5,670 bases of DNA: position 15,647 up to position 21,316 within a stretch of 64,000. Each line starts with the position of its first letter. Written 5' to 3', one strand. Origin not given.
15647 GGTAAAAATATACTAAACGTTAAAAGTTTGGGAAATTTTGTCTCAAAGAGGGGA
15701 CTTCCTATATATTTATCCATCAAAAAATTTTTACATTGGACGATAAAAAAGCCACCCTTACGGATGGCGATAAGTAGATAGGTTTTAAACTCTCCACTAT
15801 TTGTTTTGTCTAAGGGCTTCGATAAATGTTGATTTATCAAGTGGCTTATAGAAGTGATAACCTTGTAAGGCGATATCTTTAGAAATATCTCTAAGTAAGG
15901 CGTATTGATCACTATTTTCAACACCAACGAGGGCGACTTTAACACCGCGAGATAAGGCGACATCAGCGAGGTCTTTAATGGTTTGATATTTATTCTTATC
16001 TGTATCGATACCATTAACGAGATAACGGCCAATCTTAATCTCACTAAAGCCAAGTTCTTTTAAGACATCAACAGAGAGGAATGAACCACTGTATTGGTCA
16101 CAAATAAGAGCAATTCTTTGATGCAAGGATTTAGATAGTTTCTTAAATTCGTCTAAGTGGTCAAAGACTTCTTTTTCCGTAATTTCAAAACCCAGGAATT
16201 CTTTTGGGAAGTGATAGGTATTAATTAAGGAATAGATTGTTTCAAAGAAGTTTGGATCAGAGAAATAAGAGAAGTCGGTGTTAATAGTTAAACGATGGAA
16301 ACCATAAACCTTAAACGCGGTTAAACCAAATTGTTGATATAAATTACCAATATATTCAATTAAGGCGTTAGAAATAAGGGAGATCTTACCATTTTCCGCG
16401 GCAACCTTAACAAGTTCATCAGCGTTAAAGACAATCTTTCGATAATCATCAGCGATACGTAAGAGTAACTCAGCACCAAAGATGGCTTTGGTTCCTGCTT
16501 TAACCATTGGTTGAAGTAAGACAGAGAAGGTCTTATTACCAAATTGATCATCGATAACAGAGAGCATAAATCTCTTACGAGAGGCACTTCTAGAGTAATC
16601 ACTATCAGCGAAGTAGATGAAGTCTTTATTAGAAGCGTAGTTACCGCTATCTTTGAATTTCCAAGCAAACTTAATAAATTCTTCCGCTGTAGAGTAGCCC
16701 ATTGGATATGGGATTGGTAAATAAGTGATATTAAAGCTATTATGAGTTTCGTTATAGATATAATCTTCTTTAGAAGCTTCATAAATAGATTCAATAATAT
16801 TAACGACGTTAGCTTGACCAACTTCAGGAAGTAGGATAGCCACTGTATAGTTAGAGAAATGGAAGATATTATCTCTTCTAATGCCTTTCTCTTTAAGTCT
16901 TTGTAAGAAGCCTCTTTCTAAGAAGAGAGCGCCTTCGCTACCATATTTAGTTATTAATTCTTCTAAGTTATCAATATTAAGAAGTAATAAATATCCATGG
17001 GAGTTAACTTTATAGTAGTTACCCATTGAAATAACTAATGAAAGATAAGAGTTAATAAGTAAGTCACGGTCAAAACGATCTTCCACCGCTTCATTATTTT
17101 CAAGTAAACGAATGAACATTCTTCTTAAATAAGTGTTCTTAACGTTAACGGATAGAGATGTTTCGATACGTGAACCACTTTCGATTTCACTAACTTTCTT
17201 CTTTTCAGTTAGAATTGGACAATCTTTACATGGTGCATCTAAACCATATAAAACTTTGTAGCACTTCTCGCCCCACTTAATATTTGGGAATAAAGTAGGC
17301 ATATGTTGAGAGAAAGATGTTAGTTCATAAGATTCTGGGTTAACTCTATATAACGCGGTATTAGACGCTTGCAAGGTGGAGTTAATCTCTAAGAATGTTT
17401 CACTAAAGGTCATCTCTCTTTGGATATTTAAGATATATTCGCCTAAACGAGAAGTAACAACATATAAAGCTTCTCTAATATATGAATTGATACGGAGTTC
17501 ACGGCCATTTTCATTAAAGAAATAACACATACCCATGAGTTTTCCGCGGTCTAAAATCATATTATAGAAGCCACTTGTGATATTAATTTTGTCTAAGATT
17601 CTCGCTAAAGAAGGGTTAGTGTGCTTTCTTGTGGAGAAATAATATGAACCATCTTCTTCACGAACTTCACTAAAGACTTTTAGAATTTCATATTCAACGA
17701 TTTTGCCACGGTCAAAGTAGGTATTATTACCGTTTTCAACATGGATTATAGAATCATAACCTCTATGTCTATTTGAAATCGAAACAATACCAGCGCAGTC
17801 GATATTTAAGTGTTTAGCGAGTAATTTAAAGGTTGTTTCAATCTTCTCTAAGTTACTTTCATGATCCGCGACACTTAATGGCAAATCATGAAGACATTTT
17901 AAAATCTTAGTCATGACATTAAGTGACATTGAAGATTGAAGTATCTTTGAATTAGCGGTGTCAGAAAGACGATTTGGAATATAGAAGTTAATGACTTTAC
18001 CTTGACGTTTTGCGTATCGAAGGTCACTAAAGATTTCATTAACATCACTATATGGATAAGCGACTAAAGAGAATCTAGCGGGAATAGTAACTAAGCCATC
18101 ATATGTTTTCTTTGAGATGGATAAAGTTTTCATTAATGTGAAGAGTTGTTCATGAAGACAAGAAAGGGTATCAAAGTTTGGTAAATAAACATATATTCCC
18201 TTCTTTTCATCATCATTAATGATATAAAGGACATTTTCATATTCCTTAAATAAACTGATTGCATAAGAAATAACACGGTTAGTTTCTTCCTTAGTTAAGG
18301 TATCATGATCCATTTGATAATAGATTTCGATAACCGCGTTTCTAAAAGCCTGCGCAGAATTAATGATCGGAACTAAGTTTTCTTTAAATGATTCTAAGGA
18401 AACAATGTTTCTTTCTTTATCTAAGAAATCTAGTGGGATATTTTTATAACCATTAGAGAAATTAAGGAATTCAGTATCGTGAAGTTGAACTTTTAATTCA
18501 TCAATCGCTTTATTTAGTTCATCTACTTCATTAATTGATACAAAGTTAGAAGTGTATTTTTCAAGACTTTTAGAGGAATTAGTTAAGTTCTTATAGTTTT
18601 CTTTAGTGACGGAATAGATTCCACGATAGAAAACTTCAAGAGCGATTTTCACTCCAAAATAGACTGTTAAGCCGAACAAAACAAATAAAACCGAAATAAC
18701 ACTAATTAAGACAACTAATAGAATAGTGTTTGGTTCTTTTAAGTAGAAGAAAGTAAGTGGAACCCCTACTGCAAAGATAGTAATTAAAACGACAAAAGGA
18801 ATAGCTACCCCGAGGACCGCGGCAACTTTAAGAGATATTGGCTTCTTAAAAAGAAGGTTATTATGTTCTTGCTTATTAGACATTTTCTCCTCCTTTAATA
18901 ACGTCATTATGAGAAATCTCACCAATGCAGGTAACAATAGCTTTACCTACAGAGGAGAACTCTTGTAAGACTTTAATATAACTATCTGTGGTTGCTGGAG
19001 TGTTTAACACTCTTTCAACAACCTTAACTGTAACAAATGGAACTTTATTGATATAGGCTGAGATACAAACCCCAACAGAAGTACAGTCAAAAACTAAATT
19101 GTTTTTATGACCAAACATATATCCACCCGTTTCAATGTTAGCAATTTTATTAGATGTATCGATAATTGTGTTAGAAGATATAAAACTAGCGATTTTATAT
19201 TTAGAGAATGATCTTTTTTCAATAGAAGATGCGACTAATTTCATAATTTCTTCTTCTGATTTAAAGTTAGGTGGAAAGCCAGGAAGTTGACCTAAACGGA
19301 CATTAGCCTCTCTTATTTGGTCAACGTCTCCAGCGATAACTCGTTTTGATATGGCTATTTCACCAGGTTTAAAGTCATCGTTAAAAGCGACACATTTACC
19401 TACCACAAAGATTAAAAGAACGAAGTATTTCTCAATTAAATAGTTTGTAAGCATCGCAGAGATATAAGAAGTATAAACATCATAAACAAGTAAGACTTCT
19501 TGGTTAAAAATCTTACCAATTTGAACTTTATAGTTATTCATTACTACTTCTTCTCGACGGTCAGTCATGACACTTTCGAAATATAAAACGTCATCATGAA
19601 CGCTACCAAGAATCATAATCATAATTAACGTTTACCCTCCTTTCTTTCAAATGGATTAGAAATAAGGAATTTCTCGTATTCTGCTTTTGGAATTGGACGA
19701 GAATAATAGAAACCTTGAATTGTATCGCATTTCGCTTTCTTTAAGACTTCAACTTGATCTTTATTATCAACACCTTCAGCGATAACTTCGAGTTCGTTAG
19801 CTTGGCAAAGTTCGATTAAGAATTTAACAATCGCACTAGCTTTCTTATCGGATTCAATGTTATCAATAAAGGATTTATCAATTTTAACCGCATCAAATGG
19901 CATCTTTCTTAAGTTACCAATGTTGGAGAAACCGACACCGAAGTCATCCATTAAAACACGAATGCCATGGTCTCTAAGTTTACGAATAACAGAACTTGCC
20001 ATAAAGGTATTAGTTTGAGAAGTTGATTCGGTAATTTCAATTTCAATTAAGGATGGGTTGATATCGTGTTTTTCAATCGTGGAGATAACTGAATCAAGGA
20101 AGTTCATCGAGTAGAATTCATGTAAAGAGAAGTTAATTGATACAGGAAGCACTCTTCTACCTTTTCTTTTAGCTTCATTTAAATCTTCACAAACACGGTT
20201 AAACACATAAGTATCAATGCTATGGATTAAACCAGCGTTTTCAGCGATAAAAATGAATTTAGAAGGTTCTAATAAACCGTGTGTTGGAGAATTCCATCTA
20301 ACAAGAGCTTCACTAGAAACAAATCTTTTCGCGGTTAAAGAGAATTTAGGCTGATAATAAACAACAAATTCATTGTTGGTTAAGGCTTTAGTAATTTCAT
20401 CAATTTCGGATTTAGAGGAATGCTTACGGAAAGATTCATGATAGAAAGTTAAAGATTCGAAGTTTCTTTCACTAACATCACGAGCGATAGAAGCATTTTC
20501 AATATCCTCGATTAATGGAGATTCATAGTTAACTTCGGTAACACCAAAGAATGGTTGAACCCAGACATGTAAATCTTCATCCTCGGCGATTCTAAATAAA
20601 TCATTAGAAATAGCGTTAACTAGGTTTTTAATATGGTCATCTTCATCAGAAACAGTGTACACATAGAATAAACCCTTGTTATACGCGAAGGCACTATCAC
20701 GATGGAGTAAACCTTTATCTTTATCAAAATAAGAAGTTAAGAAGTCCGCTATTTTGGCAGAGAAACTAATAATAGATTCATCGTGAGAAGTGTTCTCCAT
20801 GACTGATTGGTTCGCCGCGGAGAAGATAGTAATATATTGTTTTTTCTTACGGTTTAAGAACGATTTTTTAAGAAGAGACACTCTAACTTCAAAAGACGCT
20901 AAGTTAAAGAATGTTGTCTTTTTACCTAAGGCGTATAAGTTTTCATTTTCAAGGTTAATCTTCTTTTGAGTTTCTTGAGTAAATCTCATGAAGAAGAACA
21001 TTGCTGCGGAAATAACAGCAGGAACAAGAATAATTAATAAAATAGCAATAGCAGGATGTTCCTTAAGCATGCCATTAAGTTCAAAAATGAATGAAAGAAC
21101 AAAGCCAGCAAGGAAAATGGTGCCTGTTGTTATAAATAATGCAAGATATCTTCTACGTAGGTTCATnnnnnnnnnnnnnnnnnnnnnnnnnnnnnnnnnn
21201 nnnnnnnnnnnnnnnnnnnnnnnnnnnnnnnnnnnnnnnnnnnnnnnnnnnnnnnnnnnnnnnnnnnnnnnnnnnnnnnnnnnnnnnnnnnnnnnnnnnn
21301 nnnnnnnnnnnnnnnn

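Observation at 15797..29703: Candidate novel system: 10-gene operon of four TasA-like proteins, McrB-like GTPase, SipW and c-di-GMP enzymes behind a GEMM riboswitch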

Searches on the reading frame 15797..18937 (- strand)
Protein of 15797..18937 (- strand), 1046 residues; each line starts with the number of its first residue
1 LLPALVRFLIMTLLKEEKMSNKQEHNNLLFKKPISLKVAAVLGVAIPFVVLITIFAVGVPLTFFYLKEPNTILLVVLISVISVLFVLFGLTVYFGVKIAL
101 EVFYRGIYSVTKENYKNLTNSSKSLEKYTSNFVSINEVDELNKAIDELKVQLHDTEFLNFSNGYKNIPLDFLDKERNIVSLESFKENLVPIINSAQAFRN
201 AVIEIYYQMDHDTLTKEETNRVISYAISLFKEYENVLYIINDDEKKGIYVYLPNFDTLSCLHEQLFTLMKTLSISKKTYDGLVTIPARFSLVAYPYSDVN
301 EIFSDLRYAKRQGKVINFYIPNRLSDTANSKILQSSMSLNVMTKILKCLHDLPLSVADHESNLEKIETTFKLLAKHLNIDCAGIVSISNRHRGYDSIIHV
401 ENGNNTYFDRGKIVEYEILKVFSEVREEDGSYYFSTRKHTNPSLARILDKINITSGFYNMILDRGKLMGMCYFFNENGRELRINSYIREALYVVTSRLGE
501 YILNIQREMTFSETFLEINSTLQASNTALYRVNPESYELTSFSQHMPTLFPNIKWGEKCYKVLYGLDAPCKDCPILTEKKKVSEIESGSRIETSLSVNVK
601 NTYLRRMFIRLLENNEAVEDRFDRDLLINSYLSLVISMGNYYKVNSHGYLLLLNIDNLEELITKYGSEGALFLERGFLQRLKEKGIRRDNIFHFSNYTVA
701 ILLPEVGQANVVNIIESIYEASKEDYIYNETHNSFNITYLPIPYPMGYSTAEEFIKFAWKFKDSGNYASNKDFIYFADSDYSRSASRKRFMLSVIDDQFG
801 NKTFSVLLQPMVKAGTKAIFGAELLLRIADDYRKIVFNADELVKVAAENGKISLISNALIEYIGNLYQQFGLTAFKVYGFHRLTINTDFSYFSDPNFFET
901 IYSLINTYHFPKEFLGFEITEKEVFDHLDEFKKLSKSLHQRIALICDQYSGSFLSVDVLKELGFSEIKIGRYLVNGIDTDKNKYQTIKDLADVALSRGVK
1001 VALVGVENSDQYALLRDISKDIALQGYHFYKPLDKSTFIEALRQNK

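Call 3: search_protein_families(library=pfam, proteins=[window:15797-18937:-], max_evalue=0.1)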
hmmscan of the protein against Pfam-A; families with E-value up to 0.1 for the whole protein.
window:15797-18937:- (1046 aa): 3 families
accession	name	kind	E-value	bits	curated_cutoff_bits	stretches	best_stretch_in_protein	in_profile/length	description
PF00563.25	EAL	-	1.3e-33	116.7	31.3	1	796-1032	5-236/236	EAL domain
PF00990.26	GGDEF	-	0.0063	16.7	23.8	1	642-757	27-146/161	Diguanylate cyclase, GGDEF domain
PF00092.34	VWA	-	0.013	16.2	23.8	1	979-1031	111-161/174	von Willebrand factor type A domain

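Call 4: search_protein_families(library=ncbifam, proteins=[window:15797-18937:-], max_evalue=0.1)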
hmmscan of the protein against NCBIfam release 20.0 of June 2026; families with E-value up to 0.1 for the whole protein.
window:15797-18937:- (1046 aa): 12 families
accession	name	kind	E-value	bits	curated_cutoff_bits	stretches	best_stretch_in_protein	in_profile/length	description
NF052458.1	PhdiestGepA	equivalog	2.1e-18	65.9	1200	1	782-1034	583-833/840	phosphodiesterase GepA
NF008467.0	PRK11359.1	equivalog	1.9e-17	62.6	857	1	752-1037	507-787/800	oxygen-sensing cyclic-di-GMP phosphodiesterase DosP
NF045675.1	PhdiestaseDibA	equivalog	4.7e-16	58.3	980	1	780-1034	367-617/623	phosphodiesterase DibA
NF053781.1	cdiGMPphdstlr2612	equivalog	3e-14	51.7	1600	1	801-1038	1026-1261/1268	Tlr1612 family c-di-GMP phosphodiesterase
NF008807.1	PRK11829.1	equivalog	7.4e-12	44.2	733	1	799-1039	424-659/670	biofilm formation regulator HmsP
NF008281.1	PRK11059.1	equivalog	5.5e-10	38.2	663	1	642-1019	247-617/633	RNase E specificity factor CsrD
NF007474.0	PRK10060.1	equivalog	6.2e-10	37.9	782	1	800-1041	418-653/663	cyclic di-GMP phosphodiesterase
NF007839.0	PRK10551.1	equivalog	1.6e-09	36.9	461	1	801-1044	274-512/518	cyclic di-GMP phosphodiesterase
NF052596.1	RR_EAL_PvrR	equivalog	2.3e-09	36.4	580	1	793-1045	145-392/398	response regulator cyclic di-GMP phosphodiesterase PvrR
NF045673.1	c-di-GMPRcptLapD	equivalog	8.7e-09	34.2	1020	1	645-1018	264-631/647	cyclic di-GMP receptor LapD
NF052265.1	EAL_dom_RimA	equivalog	1.4e-07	31.1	430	1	907-1036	108-237/248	S6 modification regulatory phosphodiesterase RimA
NF047654.1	DiguCycDgcRLepto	equivalog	0.013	14.4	500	1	650-739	167-256/295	diguanylate cyclase DgcR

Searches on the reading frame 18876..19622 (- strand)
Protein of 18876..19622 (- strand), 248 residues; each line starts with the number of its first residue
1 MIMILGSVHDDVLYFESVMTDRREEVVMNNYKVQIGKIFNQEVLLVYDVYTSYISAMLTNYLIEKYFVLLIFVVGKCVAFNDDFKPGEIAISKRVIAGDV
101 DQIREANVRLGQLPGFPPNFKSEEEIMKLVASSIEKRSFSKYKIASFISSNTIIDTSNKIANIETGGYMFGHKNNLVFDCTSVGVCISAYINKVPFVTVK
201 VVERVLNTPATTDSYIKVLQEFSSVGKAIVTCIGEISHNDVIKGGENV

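Call 3: search_protein_families(library=pfam, proteins=[window:18876-19622:-], max_evalue=0.1)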
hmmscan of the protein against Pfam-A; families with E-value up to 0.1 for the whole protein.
window:18876-19622:- (248 aa): 1 family
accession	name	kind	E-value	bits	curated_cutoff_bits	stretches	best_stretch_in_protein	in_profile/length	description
PF01048.26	PNP_UDP_1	-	3.2e-10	40.3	25.1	1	23-229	24-227/233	Phosphorylase superfamily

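Call 4: search_protein_families(library=ncbifam, proteins=[window:18876-19622:-], max_evalue=0.1)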
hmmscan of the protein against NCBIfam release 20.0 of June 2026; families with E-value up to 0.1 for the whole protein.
window:18876-19622:- (248 aa): 6 families
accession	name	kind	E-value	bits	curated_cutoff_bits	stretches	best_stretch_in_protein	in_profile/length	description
NF004079.0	PRK05584.1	equivalog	1.8e-12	47.3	169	1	2-211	3-205/232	5'-methylthioadenosine/adenosylhomocysteine nucleosidase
TIGR01704.1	MTA_SAH-Nsdase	equivalog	3.5e-10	39.8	73.8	1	2-207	2-200/229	5'-methylthioadenosine/S-adenosylhomocysteine nucleosidase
NF005213.0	PRK06698.1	equivalog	4.1e-06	25.9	768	1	23-247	24-238/459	bifunctional 5'-methylthioadenosine/S-adenosylhomocysteine nucleosidase/phosphatase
NF011286.0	PRK14697.1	equivalog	4.9e-06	26.3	260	1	23-223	24-216/233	bifunctional 5'-methylthioadenosine/S-adenosylhomocysteine nucleosidase/phosphatase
NF005221.0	PRK06714.1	equivalog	0.00012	21.7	218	1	35-208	36-200/236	S-adenosylhomocysteine nucleosidase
NF033570.1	FIB_Spiroplas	equivalog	0.00046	18.9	200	1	41-130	39-129/512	cytoskeletal motor fibril protein Fib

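Call 17: search_protein_families(library=padloc, proteins=[window:18876-19622:-], max_evalue=0.1)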
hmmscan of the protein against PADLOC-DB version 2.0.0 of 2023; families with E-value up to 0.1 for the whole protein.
window:18876-19622:- (248 aa): 1 family
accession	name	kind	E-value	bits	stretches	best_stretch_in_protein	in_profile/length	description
PDLC04437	PDC-M13A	-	0.017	13.4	1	10-51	66-107/117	-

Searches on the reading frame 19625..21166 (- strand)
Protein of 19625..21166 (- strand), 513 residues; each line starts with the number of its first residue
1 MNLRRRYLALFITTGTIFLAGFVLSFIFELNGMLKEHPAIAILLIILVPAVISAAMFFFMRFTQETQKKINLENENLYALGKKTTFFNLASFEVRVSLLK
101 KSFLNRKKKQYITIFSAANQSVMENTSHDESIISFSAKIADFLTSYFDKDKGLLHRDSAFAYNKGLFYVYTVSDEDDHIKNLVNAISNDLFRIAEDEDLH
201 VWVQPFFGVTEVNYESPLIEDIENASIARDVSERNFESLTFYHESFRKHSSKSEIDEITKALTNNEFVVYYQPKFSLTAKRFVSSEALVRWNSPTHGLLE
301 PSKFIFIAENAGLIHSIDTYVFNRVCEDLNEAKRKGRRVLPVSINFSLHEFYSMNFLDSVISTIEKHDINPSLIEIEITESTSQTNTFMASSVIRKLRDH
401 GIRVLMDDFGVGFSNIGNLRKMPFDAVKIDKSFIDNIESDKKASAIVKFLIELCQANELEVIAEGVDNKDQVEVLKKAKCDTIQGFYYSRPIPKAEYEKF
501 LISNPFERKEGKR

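Call 3: search_protein_families(library=pfam, proteins=[window:19625-21166:-], max_evalue=0.1)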
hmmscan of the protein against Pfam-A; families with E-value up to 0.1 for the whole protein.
window:19625-21166:- (513 aa): 2 families
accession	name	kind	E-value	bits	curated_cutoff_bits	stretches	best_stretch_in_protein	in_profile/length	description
PF00563.25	EAL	-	2.2e-69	233.9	31.3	1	257-491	3-236/236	EAL domain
PF06813.19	Nodulin-like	-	0.013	15.4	24.7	1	8-108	131-229/250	Nodulin-like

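Call 4: search_protein_families(library=ncbifam, proteins=[window:19625-21166:-], max_evalue=0.1)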
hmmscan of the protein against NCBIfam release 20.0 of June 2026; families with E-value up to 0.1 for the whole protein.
window:19625-21166:- (513 aa): 15 families
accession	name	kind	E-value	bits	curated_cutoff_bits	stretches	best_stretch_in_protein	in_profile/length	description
NF052458.1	PhdiestGepA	equivalog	1.1e-64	219.1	1200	1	167-497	502-837/840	phosphodiesterase GepA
NF045675.1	PhdiestaseDibA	equivalog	7.1e-64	216.2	980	1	237-496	359-620/623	phosphodiesterase DibA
NF008467.0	PRK11359.1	equivalog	6.6e-62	209.6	857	1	259-500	550-791/800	oxygen-sensing cyclic-di-GMP phosphodiesterase DosP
NF007474.0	PRK10060.1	equivalog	1.2e-60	205.5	782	1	257-502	412-655/663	cyclic di-GMP phosphodiesterase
NF052596.1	RR_EAL_PvrR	equivalog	3.3e-51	174.2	580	1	244-504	133-392/398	response regulator cyclic di-GMP phosphodiesterase PvrR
NF008807.1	PRK11829.1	equivalog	1.6e-49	168.7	733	1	249-499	411-660/670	biofilm formation regulator HmsP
NF053781.1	cdiGMPphdstlr2612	equivalog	9.1e-46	156.1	1600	1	257-503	1019-1267/1268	Tlr1612 family c-di-GMP phosphodiesterase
NF007839.0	PRK10551.1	equivalog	2.4e-41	141.9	461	1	241-502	255-511/518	cyclic di-GMP phosphodiesterase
NF007298.0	PRK09776.1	equivalog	2.6e-27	95.1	1135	1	243-493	849-1098/1111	diguanylate cyclase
NF052265.1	EAL_dom_RimA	equivalog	9.2e-24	84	430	1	265-495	15-237/248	S6 modification regulatory phosphodiesterase RimA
NF045673.1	c-di-GMPRcptLapD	equivalog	1e-22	80.3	1020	1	167-493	322-646/647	cyclic di-GMP receptor LapD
NF051476.1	CDiGphdiTpdA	equivalog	2.9e-19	69.3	1000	1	338-489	420-568/570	cyclic di-GMP phosphodiesterase TpdA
NF008281.1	PRK11059.1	equivalog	2.9e-18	65.5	663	1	259-492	402-630/633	RNase E specificity factor CsrD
NF051880.1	FlagAsmCDGMPTipF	equivalog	1.2e-13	50.8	600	1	216-491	112-393/421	flagella assembly cyclic-di-GMP phosphodiesterase TipF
NF008617.0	PRK11596.1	equivalog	1.9e-13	50.3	190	1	389-498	141-249/255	cyclic-guanylate-specific phosphodiesterase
